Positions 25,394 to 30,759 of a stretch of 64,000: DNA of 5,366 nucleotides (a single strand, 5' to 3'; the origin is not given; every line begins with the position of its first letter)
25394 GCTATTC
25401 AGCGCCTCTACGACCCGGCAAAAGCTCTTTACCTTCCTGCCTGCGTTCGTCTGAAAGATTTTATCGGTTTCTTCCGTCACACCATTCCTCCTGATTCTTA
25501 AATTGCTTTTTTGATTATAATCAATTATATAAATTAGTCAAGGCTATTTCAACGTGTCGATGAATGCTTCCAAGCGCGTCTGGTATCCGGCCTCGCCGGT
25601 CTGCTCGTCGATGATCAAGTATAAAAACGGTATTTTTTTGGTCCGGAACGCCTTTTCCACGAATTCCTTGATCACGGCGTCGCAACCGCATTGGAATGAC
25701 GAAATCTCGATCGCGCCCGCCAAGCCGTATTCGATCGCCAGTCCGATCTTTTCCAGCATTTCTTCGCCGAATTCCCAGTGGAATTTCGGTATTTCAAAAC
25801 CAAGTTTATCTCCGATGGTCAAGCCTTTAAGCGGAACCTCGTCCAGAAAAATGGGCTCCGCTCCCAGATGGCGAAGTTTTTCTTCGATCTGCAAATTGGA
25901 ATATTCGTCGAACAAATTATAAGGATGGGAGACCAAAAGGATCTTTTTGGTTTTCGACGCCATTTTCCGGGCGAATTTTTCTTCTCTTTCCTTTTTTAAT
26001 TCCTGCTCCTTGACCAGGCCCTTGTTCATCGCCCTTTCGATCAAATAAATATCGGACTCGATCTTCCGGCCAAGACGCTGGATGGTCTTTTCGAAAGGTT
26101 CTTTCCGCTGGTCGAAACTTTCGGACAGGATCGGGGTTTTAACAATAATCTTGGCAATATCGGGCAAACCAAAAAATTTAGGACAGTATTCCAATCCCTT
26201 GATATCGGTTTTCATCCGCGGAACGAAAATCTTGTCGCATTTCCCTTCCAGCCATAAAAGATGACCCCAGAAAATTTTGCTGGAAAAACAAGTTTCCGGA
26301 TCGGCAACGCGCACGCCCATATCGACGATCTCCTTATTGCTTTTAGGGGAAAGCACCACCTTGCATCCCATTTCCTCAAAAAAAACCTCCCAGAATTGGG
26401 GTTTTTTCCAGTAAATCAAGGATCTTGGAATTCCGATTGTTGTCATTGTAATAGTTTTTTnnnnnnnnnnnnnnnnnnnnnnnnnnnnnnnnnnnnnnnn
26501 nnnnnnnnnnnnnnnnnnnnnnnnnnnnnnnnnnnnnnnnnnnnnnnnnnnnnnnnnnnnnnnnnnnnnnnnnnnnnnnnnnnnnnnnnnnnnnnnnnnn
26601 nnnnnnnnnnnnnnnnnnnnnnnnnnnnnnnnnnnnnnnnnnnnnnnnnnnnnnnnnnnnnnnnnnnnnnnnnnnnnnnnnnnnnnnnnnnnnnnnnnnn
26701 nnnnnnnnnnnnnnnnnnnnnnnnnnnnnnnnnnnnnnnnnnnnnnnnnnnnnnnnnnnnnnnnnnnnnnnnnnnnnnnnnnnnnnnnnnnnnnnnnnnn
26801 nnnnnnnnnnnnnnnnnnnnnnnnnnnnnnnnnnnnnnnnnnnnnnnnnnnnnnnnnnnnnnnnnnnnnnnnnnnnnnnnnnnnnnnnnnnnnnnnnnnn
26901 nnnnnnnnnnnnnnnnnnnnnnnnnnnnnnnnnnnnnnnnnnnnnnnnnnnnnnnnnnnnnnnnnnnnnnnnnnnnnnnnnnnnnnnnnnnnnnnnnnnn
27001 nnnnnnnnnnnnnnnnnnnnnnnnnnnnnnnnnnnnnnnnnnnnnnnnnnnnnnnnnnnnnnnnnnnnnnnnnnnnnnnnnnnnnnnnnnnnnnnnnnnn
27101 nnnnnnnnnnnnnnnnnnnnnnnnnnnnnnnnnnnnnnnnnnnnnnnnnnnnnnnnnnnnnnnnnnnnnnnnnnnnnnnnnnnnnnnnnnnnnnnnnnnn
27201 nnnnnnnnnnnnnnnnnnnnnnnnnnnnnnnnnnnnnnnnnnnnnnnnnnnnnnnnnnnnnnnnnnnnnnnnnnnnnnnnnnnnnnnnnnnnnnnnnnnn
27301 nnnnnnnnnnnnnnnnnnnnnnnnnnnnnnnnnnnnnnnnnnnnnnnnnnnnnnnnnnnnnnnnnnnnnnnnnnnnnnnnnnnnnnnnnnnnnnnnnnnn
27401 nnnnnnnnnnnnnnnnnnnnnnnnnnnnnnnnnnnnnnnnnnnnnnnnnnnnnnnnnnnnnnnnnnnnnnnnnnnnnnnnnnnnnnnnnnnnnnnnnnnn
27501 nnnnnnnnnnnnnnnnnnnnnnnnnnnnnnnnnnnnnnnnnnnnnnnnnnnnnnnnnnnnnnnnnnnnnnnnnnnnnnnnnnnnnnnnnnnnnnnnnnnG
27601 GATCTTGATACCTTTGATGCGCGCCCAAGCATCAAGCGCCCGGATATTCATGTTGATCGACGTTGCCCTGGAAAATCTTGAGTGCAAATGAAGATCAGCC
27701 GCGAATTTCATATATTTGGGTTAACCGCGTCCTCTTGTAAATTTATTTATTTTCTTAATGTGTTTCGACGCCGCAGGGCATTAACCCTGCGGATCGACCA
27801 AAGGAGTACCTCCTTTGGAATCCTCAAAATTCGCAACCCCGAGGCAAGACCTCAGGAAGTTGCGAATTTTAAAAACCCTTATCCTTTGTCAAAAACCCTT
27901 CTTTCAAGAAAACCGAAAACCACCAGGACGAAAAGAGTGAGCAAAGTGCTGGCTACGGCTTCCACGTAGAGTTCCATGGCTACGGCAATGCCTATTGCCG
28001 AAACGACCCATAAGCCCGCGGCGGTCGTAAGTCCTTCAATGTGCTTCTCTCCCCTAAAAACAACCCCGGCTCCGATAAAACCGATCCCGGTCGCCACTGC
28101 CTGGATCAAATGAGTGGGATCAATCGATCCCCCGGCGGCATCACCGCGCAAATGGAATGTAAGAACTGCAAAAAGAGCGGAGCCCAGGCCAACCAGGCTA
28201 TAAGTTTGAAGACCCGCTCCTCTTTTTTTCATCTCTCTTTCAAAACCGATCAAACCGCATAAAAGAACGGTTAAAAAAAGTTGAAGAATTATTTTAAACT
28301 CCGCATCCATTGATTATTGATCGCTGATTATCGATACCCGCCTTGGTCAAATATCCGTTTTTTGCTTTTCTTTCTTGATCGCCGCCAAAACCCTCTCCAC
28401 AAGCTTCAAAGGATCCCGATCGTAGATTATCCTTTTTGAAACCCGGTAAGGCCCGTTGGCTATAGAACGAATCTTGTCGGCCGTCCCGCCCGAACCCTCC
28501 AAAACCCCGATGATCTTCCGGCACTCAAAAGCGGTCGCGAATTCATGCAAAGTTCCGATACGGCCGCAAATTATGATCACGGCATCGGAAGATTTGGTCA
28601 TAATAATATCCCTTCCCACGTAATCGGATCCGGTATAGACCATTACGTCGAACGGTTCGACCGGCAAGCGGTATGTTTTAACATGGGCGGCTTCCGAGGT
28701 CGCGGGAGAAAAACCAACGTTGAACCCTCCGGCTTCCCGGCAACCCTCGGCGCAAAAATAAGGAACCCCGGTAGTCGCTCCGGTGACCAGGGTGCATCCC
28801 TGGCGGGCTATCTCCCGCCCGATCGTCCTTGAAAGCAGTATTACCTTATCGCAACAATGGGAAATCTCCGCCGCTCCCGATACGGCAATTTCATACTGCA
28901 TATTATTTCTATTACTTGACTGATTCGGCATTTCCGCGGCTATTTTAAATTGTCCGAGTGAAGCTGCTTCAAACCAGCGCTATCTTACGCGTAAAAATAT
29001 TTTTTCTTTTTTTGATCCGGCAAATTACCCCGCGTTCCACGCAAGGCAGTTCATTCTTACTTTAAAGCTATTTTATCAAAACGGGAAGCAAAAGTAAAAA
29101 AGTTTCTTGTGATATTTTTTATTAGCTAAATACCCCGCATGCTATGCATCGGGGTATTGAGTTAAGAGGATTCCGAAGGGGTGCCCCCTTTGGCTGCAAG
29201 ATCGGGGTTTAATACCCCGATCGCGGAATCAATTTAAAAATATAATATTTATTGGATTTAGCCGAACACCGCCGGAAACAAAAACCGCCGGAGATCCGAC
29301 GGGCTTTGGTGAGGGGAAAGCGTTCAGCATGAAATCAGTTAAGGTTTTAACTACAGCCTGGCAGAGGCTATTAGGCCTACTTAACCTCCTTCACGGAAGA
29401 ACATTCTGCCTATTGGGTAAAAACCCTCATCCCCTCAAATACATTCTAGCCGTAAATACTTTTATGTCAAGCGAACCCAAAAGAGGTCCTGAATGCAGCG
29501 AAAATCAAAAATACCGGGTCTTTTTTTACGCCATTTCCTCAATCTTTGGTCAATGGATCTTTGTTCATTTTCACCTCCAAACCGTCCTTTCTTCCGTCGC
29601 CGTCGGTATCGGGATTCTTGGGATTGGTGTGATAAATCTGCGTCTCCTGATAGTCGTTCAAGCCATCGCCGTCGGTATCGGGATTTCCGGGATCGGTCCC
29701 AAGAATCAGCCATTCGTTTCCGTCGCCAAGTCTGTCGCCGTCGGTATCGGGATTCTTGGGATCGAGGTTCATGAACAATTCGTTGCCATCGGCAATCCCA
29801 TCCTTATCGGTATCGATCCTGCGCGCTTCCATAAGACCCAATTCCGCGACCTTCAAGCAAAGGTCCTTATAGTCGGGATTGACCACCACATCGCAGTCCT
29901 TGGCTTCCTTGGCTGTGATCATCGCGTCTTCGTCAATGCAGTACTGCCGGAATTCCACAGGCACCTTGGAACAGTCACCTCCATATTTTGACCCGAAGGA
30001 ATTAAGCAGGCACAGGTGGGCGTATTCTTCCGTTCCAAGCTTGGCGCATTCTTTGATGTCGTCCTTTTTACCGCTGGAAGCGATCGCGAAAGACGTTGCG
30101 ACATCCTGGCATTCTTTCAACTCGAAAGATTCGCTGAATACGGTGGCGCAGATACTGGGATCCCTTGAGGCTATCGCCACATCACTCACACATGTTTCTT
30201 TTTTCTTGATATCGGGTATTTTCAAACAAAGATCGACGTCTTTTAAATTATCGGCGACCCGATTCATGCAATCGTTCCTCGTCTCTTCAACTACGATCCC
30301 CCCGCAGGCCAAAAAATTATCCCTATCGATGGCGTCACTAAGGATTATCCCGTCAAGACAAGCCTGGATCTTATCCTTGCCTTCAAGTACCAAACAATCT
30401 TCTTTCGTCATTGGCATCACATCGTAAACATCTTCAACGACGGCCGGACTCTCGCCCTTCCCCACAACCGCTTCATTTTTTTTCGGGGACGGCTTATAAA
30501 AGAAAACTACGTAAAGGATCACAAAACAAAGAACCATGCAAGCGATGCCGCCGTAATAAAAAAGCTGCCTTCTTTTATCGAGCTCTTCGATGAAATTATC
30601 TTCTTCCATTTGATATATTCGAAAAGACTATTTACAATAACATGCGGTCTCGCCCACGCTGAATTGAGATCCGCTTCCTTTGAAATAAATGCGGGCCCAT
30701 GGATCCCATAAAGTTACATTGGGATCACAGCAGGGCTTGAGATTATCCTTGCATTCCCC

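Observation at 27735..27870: Dispersed structured repeat family (3 copies) with compensatory stem changes, copy A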

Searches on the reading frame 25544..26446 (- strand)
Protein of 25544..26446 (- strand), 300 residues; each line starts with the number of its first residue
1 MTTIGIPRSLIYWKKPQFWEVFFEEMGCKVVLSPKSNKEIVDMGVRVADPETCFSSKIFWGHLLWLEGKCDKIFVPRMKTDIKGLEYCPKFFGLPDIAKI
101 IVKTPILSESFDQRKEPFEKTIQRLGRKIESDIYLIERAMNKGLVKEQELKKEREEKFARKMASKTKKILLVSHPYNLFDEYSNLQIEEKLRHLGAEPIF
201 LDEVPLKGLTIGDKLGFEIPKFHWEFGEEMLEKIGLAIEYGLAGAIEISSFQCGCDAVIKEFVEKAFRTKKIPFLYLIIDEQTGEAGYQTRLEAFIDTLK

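Call 11: search_protein_families(library=pfam, proteins=[window:25544-26446:-])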
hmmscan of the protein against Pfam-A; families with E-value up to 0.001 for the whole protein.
window:25544-26446:- (300 aa): 2 families
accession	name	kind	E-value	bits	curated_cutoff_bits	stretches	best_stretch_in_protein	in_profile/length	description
PF09989.15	DUF2229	-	1.5e-42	146.1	29.4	1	3-202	1-216/218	CoA enzyme activase uncharacterised domain (DUF2229)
PF06050.19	HGD-D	-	1.4e-05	25.2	28.4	1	235-299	277-342/342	2-hydroxyglutaryl-CoA dehydratase, D-component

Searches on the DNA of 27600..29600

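Call 12: search_rna_families(source=window, start=27600, end=29600, threshold=evalue, max_evalue=5)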
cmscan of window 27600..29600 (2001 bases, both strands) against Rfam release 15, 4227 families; matches with E-value up to 5: 8.
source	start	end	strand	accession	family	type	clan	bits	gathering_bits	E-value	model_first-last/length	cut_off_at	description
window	29169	29230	+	RF01684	mascRNA-menRNA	Gene;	-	20.9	42.5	0.37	1-56/56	no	MALAT1-associated small cytoplasmic RNA/MEN beta RNA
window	29078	29157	-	RF02696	Teg49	Gene; sRNA;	-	20.6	186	2.6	1-196/196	no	Teg49 sRNA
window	27750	27795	-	RF03080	RT-9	Gene; sRNA;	-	20.5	46.1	3.2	1-92/92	no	RT-9 RNA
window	27758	27832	-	RF02937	Clostridiales-2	Gene; sRNA;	-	19.4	58.6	0.2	1-82/82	no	Clostridiales-2 RNA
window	27821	27875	-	RF03743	MIR7696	Gene; miRNA;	-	19.1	83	2.6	1-88/88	no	MIR7696 microRNA precursor family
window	28220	28292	-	RF00736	mir-320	Gene; miRNA;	-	17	55.5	1.6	1-76/76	no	mir-320 microRNA precursor family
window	29176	29287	-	RF02593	NsiR8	Gene; sRNA;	-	17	61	4.5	1-172/172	no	Nitrogen stress-induced RNA 8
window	28067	28131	+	RF01973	H19_2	Gene; lncRNA;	-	12.6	50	4.6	1-69/69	no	H19 conserved region 2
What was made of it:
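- On Any Rfam RNA family: Only chance-level hits (E >= 0.2) over 27600-29600 (call 12).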

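Call 65: search_rna_families(source=window, start=29270, end=29480, threshold=evalue, max_evalue=10, show_alignments=1)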
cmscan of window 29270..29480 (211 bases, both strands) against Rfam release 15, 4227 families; matches with E-value up to 10: 0.
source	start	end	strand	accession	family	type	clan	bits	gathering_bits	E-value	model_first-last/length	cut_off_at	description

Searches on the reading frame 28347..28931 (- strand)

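Call 11: search_protein_families(library=pfam, proteins=[window:28347-28931:-])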
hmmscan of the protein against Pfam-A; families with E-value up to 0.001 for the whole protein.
window:28347-28931:- (194 aa): 1 family
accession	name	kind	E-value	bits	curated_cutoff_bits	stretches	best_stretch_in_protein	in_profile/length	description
PF18306.6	LDcluster4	-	1.2e-33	116.2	26.3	1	13-174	2-147/151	SLOG cluster4 family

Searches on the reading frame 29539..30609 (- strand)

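Call 11: search_protein_families(library=pfam, proteins=[window:29539-30609:-])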
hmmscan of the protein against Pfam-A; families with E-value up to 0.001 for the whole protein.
window:29539-30609:- (356 aa): 1 family
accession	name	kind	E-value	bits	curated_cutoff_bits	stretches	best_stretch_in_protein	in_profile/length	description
PF18884.5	TSP3_bac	-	2e-12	47.1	25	1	311-333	1-22/22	Bacterial TSP3 repeat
